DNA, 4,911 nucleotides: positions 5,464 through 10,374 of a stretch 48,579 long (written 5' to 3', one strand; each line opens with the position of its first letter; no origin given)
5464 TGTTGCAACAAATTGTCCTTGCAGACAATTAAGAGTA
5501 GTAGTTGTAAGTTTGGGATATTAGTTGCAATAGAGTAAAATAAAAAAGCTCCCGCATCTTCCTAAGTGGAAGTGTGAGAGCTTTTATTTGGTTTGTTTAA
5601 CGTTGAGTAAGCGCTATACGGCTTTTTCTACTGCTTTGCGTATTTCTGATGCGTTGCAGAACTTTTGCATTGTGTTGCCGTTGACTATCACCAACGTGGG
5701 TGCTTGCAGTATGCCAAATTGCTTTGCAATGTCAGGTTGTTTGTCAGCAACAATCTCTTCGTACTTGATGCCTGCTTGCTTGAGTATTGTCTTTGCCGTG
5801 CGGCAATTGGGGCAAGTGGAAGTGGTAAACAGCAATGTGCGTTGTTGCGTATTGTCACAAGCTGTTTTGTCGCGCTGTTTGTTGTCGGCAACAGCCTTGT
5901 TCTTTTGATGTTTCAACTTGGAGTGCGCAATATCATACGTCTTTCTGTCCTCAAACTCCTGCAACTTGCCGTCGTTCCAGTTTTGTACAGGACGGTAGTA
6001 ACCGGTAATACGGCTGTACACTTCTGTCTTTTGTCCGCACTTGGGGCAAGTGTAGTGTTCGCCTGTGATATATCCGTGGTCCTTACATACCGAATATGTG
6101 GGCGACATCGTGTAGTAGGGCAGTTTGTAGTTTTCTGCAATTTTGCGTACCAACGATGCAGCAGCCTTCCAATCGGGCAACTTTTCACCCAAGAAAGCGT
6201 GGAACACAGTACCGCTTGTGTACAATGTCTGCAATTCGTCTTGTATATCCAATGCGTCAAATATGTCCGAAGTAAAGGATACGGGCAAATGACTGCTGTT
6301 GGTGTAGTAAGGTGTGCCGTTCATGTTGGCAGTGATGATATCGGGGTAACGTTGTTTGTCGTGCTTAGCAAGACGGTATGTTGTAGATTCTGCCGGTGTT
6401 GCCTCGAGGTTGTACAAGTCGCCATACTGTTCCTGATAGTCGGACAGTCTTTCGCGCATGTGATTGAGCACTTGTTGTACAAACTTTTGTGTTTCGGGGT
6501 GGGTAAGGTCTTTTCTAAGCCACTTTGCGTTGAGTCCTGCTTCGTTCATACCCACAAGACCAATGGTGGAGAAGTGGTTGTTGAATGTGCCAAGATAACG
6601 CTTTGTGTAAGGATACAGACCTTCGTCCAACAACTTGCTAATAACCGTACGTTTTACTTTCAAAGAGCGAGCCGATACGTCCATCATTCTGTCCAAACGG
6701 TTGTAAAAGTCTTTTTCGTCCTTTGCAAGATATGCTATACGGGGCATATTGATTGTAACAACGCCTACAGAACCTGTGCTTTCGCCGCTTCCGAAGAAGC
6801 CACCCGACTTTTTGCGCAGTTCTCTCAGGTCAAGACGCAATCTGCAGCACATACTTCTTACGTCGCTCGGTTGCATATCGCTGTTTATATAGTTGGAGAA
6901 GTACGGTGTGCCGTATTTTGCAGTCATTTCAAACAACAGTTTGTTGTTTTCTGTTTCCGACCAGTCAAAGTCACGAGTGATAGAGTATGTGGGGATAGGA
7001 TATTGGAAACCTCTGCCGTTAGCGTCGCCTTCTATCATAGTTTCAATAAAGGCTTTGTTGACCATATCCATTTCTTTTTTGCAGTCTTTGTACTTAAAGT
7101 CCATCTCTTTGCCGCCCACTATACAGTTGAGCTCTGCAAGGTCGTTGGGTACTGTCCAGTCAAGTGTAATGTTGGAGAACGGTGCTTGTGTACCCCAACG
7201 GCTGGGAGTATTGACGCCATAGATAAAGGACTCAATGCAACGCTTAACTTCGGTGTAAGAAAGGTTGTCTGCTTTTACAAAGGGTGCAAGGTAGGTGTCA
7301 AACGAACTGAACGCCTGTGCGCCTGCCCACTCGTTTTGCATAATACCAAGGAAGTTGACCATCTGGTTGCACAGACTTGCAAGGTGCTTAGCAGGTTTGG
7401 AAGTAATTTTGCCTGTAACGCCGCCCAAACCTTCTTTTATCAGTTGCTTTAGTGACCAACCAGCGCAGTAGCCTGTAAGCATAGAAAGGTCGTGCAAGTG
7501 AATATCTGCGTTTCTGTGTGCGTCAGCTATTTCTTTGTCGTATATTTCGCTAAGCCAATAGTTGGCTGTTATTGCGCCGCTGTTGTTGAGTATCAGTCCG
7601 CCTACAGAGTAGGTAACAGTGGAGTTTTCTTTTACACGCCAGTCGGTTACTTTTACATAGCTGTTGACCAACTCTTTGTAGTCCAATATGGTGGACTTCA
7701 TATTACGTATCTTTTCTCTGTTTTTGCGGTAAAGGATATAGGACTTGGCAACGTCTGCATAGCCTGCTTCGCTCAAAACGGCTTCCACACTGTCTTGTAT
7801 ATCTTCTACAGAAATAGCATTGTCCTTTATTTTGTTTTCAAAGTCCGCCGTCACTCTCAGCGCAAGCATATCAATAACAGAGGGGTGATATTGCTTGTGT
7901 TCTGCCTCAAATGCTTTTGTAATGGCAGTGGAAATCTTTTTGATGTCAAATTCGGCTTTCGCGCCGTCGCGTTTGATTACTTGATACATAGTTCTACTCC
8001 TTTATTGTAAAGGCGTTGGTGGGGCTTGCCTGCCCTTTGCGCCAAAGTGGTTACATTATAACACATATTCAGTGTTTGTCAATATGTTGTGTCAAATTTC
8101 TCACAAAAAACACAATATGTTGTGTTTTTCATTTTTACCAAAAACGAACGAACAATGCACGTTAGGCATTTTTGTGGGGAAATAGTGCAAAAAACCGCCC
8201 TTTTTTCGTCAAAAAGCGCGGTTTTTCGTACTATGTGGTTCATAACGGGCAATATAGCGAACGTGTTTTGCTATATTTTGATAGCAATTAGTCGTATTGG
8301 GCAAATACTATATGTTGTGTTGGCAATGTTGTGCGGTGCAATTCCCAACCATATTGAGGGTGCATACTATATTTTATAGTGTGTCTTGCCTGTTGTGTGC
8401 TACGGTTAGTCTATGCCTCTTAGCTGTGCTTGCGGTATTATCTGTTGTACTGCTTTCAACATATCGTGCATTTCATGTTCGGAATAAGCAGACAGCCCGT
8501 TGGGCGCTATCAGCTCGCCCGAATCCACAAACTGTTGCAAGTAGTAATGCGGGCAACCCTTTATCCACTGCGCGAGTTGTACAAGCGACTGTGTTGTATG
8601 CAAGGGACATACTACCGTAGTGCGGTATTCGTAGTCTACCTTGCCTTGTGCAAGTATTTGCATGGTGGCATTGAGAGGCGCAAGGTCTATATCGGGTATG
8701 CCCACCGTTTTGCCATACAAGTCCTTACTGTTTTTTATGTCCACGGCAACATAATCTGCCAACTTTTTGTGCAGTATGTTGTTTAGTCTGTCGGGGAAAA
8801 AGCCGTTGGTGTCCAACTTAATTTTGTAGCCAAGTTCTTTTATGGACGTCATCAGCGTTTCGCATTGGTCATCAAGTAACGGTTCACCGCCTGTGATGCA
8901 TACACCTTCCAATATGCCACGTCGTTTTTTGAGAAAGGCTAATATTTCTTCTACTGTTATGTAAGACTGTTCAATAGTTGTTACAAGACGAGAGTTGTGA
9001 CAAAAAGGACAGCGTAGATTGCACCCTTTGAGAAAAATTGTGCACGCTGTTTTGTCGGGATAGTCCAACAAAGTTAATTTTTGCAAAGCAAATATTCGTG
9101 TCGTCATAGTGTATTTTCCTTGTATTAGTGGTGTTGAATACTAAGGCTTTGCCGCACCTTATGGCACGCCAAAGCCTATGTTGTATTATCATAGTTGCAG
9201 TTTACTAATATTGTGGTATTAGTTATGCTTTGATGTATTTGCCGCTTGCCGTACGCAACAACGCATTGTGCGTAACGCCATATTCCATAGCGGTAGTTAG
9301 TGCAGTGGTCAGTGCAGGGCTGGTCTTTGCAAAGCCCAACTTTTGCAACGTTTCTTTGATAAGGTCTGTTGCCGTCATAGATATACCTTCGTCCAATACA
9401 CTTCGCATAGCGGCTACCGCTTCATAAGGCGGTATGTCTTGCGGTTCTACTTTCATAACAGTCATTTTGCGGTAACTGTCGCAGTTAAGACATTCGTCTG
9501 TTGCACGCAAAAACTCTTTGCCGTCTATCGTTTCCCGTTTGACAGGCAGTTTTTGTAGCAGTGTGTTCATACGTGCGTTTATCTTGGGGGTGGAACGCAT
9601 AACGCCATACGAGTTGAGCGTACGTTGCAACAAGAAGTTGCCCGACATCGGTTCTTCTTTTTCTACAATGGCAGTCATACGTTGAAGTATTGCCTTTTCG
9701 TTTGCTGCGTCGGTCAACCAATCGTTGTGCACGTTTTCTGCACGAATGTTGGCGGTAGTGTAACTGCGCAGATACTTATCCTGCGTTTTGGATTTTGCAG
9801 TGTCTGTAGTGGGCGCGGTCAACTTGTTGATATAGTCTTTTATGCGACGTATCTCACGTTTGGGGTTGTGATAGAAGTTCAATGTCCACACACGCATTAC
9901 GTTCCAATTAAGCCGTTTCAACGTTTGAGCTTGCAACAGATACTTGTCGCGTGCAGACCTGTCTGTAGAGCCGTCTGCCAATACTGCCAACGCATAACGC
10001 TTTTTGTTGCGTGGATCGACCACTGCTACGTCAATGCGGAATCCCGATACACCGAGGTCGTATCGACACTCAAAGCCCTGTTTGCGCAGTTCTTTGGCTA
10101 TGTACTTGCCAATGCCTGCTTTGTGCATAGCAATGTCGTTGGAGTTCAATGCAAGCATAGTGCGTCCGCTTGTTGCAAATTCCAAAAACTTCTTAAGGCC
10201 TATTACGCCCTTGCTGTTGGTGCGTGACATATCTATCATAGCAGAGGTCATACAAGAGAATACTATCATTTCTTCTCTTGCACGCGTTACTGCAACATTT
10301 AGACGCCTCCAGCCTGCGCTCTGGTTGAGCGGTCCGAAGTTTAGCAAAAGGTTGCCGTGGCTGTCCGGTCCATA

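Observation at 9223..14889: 1888-aa transglutaminase-like/DUF4011, SF1 helicase, Vsr-type endonuclease, DUF3320 protein sitting alone next to the nrd locus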

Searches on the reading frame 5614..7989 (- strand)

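Call 20: search_protein_families(library=pfam, proteins=[window:5614-7989:-], max_evalue=0.001)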
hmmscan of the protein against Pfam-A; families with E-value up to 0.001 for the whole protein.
window:5614-7989:- (791 aa): 3 families
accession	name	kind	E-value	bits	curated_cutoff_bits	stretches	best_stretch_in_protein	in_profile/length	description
PF13597.11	NRDD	-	3.1e-193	643.9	26.2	1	121-685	1-562/562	Anaerobic ribonucleoside-triphosphate reductase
PF03477.21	ATP-cone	-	1.6e-23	83.5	25.8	1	3-92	2-87/88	ATP cone domain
PF00462.30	Glutaredoxin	-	1e-08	35.7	22.9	1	719-758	2-41/60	Glutaredoxin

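Call 81: search_protein_families(library=padloc, proteins=[window:5614-7989:-], max_evalue=0.00001)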
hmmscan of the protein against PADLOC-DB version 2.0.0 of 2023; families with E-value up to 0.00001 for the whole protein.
window:5614-7989:- (791 aa): 0 families

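Call 83: search_protein_families(library=ncbifam, proteins=[window:5614-7989:-], max_evalue=0.00001)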
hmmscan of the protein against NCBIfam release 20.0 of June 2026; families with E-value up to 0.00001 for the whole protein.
window:5614-7989:- (791 aa): 17 families
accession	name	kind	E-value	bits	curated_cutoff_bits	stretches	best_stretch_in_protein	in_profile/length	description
NF006126.0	PRK08270.1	equivalog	0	1152.4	548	1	1-687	2-683/684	ribonucleoside triphosphate reductase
TIGR02487.1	NrdD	equivalog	5.3e-160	533.7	326.35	1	121-684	2-580/581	anaerobic ribonucleoside-triphosphate reductase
NF006358.0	PRK08579.1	equivalog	5.7e-122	408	585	2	104-395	9-297/624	anaerobic ribonucleoside triphosphate reductase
NF005497.0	PRK07111.1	equivalog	3.5e-80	270.3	764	3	2-241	3-236/746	anaerobic ribonucleoside triphosphate reductase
NF006127.0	PRK08271.1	equivalog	6.5e-72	242.9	545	1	146-685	91-627/631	anaerobic ribonucleoside-triphosphate reductase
TIGR02827.1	RNR_anaer_Bdell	equivalog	3.6e-60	204.1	568.3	1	146-682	64-594/596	anaerobic ribonucleoside-triphosphate reductase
NF006732.0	PRK09263.1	equivalog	3.1e-57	194.5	657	1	2-683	3-703/712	anaerobic ribonucleoside-triphosphate reductase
NF011292.0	PRK14704.1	equivalog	3.7e-30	105.1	736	2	475-683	405-615/618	anaerobic ribonucleoside triphosphate reductase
NF009028.0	PRK12364.1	equivalog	5.4e-18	64.4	1377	1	3-106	2-106/842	ribonucleoside-diphosphate reductase subunit alpha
NF005010.0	PRK06406.1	subfamily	1.9e-15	56.2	1125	1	3-102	6-106/771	vitamin B12-dependent ribonucleotide reductase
NF005544.0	PRK07207.1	equivalog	3.4e-15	54.9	965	1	2-101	34-140/965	ribonucleoside-diphosphate reductase subunit alpha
NF009029.0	PRK12365.1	equivalog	4.6e-15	54.7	1350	1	3-109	119-232/1046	ribonucleoside-diphosphate reductase subunit alpha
NF006207.0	PRK08332.1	equivalog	8.4e-12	43.1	2400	1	3-108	5-109/1684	vitamin B12-dependent ribonucleotide reductase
TIGR02190.1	GlrX-dom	hypoth_equivalog_domain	2.3e-06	27.4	99.3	1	714-751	6-43/79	glutaredoxin-family domain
NF045501.1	HUGP_GUXX-star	exception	3.1e-06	26.9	325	1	707-761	156-210/236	HUGP/GUXX-star fusion selenoprotein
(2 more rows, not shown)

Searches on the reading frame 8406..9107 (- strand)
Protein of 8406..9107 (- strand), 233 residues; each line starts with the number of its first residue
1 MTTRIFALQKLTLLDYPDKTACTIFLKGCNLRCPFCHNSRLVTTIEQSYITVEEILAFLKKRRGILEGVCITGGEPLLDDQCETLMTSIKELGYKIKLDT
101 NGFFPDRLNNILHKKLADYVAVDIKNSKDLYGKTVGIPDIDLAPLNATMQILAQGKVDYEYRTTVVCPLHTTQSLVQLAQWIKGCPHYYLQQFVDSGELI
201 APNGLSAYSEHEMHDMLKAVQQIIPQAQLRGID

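Call 20: search_protein_families(library=pfam, proteins=[window:8406-9107:-], max_evalue=0.001)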
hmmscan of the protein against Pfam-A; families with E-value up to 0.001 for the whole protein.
window:8406-9107:- (233 aa): 2 families
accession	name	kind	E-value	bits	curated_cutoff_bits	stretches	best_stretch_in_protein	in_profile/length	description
PF04055.27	Radical_SAM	-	2.3e-16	60.8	29.5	1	24-158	2-142/166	Radical SAM superfamily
PF13353.11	Fer4_12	-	1.7e-09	38.6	22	1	21-120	7-109/137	4Fe-4S single cluster domain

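Call 81: search_protein_families(library=padloc, proteins=[window:8406-9107:-], max_evalue=0.00001)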
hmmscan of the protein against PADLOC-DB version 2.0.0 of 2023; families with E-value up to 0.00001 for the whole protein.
window:8406-9107:- (233 aa): 2 families
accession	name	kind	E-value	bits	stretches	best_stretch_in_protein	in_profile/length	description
PDLC02903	pVip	-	6.2e-10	37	1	25-119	6-92/257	Viperins not associated with kinases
PDLC02904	pVip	-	2.9e-09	34.8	1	26-141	10-124/262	Viperins associated with kinases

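Call 83: search_protein_families(library=ncbifam, proteins=[window:8406-9107:-], max_evalue=0.00001)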
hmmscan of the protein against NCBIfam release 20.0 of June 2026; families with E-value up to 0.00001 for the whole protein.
window:8406-9107:- (233 aa): 28 families (the best 25 are shown)
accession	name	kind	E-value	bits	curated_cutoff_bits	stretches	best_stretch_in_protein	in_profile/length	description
TIGR02495.1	NrdG2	equivalog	1e-57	194.6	131.15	1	6-193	3-192/193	anaerobic ribonucleoside-triphosphate reductase activating protein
TIGR02493.1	PFLA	equivalog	2.4e-17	63.1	231.75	1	7-166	4-166/235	pyruvate formate-lyase-activating protein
TIGR04041.1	activase_YjjW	hypoth_equivalog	4.6e-15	55.8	250.2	1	48-220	91-265/276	YjjW family glycine radical enzyme activase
TIGR04349.1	rSAM_QueE_gams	hypoth_equivalog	1.2e-12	48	300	1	23-104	23-100/210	7-carboxy-7-deazaguanine synthase QueE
TIGR02494.1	PFLE_PFLC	subfamily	2.2e-12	46.9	174.35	1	5-39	1-34/293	glycyl-radical enzyme activating protein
TIGR03963.1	rSAM_QueE_Clost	equivalog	3e-12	46.7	260.1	1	20-126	20-124/219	putative 7-carboxy-7-deazaguanine synthase QueE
TIGR02666.1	moaA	equivalog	3.4e-12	46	284.05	1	29-113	20-111/336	GTP 3',8-cyclase MoaA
NF008356.0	PRK11145.1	equivalog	3.9e-12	46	375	1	3-131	5-138/246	pyruvate formate lyase 1-activating protein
TIGR02668.1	moaA_archaeal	equivalog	6.6e-11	41.7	325.25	1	27-115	18-107/303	GTP 3',8-cyclase MoaA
TIGR02826.1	RNR_activ_nrdG3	equivalog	8.6e-11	41.9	151.7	1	10-91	6-86/148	anaerobic ribonucleoside-triphosphate reductase activating protein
NF043069.1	T4HPD_activ_SAM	equivalog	1.4e-10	41.1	425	0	4-40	3-38/299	trans-4-hydroxy-L-proline dehydratase activase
TIGR04003.1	rSAM_BssD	equivalog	1.5e-10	40.7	496.45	1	7-43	5-40/314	[benzylsuccinate synthase]-activating enzyme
TIGR02491.1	NrdG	equivalog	3.6e-10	40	126.1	1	21-97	17-95/154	anaerobic ribonucleoside-triphosphate reductase activating protein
NF001199.0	PRK00164.2-1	equivalog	2e-09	37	231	1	27-126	20-120/308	GTP 3',8-cyclase MoaA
TIGR04317.1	W_rSAM_matur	equivalog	2.7e-09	36.6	380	1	28-161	13-145/349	tungsten cofactor oxidoreductase radical SAM maturase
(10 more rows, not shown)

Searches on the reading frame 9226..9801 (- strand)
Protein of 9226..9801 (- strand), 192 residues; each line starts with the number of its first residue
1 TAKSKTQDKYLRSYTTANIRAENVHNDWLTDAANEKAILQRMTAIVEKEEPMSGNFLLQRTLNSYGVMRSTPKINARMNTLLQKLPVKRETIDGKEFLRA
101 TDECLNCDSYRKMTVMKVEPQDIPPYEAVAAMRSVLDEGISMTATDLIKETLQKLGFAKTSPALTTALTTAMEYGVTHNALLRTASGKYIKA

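Call 57: search_protein_families(library=pfam, proteins=[window:9226-9801:-], max_evalue=10)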
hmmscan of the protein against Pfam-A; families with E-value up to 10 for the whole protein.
window:9226-9801:- (192 aa): 1 family
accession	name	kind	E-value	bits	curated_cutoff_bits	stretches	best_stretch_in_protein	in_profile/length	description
PF11784.13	DUF3320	-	0.17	12.3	25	1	30-75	4-49/50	Protein of unknown function (DUF3320)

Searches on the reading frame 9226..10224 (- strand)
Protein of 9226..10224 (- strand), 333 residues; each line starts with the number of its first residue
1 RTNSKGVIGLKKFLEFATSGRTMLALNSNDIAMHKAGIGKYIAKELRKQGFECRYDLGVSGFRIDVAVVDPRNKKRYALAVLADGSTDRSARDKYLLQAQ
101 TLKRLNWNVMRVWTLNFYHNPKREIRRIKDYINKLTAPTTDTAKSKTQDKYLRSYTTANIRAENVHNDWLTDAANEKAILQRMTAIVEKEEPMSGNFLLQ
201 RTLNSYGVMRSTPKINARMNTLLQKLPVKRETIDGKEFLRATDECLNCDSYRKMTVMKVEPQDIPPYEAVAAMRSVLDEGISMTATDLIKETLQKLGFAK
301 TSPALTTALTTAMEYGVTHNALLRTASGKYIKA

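Call 70: predict_structure(alignment_id=A4)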
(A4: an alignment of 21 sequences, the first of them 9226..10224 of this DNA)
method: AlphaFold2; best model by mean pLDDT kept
length: 333 residues; sequences in the alignment: 21
mean_pLDDT: 81.0   pTM: 0.67
mean pLDDT of the five models: 81.0, 80.2, 79.6, 78.1, 77.9
residues with pLDDT >= 90: 122; 70-90: 140; 50-70: 45; < 50: 26
segments of 3 or more residues with pLDDT < 50: 1-3, 24-34, 86-91, 140-144
pLDDT, mean of each block of 10 residues (from residue 1): 57 65 47 60 87 74 77 79 61 67 81 81 87 72 54 85 89 93 94 93 90 92 94 92 90 79 93 87 89 89 92 93 89 87
secondary structure, 60 per line:
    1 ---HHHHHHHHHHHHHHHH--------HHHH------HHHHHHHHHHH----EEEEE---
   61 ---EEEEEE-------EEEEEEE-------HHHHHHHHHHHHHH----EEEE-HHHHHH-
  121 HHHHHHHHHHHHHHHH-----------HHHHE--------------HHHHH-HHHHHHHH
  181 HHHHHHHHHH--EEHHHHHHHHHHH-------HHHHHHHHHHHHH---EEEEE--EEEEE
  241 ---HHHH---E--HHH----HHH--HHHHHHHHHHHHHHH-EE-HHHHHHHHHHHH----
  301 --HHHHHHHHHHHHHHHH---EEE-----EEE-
elements in order: H4-19 H28-31 H38-48 E53-57 E64-69 E77-83 H91-104 E109-112 H114-119 H121-136 H148-151 H167-171 H173-190 H195-205 H213-225 E229-233 E236-240 H244-247 H266-280 H285-296 H303-318 E322-324 E330-332
